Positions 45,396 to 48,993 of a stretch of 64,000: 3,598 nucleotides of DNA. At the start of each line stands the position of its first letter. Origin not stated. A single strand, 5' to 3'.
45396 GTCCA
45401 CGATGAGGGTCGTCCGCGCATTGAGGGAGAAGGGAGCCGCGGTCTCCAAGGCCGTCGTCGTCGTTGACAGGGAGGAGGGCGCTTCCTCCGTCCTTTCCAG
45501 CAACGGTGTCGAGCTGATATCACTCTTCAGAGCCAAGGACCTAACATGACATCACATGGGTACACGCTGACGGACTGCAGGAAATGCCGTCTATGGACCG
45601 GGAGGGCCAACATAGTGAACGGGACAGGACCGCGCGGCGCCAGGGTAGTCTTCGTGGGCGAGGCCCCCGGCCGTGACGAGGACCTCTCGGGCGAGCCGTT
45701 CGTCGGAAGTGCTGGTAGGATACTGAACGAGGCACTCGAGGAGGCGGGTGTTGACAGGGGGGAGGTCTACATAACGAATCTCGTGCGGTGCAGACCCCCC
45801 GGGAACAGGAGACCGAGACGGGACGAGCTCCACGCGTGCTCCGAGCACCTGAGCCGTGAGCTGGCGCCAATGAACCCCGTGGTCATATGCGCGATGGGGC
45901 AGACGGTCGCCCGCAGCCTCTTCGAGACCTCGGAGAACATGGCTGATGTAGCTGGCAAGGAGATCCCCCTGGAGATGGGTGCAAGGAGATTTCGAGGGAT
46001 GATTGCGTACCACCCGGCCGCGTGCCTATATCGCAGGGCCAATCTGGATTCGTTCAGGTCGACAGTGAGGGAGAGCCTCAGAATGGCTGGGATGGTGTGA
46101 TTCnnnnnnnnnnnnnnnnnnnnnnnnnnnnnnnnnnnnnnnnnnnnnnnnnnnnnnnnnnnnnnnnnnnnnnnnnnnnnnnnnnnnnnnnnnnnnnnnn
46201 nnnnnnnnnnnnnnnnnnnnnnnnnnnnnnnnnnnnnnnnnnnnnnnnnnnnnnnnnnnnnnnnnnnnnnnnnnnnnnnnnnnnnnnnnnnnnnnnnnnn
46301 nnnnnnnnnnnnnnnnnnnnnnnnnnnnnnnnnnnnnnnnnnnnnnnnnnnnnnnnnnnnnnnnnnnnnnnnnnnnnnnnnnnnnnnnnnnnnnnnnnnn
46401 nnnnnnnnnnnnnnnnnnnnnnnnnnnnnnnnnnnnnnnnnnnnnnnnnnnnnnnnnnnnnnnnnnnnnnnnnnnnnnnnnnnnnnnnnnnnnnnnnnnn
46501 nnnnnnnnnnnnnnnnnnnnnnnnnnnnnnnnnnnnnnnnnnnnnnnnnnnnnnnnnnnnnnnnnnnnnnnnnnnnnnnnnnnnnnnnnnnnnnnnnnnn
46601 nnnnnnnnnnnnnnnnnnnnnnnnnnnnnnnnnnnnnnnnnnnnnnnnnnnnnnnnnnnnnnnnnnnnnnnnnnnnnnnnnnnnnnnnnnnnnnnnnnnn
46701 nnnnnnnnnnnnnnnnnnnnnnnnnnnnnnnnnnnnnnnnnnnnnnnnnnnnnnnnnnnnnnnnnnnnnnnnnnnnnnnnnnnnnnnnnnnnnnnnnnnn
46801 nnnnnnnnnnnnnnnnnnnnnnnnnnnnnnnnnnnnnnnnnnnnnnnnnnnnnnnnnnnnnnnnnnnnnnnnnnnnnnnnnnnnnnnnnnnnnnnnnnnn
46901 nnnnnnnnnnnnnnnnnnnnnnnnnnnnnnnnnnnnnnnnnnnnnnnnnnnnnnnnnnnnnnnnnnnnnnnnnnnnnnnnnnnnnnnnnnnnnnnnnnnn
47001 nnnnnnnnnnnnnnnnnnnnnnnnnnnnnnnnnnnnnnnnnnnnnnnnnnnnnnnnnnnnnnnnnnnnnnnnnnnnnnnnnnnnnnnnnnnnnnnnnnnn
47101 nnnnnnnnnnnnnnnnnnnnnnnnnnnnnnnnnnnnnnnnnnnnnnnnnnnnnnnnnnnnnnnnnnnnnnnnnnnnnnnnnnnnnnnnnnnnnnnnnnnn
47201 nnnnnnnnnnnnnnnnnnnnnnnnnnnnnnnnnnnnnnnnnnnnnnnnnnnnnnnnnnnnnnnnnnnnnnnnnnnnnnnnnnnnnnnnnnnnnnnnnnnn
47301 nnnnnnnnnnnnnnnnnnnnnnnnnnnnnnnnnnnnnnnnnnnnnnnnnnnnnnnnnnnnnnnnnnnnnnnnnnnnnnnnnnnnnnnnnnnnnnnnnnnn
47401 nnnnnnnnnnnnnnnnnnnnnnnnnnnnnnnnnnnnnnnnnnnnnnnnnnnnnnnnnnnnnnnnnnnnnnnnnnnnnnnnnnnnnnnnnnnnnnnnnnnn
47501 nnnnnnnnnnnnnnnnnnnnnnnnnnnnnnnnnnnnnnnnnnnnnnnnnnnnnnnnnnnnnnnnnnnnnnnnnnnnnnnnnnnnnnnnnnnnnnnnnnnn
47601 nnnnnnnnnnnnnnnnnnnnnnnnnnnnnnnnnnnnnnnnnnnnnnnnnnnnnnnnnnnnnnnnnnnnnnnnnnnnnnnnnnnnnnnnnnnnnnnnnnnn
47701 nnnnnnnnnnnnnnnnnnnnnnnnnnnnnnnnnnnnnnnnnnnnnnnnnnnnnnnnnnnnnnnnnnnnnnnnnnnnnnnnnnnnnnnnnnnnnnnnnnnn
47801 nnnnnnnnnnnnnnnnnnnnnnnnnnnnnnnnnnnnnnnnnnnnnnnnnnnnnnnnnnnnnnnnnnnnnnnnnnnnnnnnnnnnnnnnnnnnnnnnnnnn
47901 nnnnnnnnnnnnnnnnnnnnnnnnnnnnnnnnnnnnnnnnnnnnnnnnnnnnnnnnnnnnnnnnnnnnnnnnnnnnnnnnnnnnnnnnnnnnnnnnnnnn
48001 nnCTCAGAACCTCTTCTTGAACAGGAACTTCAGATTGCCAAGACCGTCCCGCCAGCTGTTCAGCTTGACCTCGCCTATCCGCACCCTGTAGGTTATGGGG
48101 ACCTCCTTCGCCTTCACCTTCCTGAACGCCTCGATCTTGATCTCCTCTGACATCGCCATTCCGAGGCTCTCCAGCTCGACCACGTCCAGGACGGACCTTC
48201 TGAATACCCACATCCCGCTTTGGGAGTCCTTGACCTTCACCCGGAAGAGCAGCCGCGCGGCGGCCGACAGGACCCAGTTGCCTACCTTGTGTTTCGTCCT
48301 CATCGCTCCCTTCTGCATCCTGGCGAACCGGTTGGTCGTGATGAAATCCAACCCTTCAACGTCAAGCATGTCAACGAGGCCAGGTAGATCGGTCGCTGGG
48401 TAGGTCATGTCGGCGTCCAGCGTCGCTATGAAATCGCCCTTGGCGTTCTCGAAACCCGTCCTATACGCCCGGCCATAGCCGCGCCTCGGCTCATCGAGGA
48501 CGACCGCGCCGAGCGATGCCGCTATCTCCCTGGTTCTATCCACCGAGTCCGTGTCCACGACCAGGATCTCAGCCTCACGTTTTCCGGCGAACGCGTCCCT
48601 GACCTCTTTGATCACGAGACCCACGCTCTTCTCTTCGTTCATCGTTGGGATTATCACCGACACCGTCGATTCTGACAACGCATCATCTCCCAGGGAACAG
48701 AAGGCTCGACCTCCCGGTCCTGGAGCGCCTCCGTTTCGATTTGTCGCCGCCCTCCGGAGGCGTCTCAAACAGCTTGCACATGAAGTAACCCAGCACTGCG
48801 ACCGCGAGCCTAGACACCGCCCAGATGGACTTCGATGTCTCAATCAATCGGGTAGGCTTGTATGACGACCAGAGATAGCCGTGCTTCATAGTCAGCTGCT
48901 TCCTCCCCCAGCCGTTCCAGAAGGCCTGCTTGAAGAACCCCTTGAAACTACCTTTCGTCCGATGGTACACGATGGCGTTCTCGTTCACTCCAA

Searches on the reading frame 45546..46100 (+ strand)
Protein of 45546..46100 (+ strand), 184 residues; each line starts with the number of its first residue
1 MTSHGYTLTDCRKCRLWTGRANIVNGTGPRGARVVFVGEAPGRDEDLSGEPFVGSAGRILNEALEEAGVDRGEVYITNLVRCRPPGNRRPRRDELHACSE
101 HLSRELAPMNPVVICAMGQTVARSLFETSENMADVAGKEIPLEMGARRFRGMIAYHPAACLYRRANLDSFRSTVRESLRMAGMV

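Call 80: search_protein_families(library=pfam, proteins=[window:45546-46100:+], max_evalue=0.0001)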
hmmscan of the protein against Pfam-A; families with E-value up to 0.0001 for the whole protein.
window:45546-46100:+ (184 aa): 1 family
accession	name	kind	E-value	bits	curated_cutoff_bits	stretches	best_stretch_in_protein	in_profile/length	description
PF03167.25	UDG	-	1e-31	110.3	24.3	1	26-171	2-134/141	Uracil DNA glycosylase superfamily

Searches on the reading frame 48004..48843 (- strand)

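Call 80: search_protein_families(library=pfam, proteins=[window:48004-48843:-], max_evalue=0.0001)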
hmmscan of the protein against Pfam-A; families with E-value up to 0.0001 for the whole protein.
window:48004-48843:- (279 aa): 1 family
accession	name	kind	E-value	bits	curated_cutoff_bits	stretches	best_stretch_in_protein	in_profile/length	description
PF00535.33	Glycos_transf_2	-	6.9e-28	98.1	23.3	1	62-220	1-165/168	Glycosyl transferase family 2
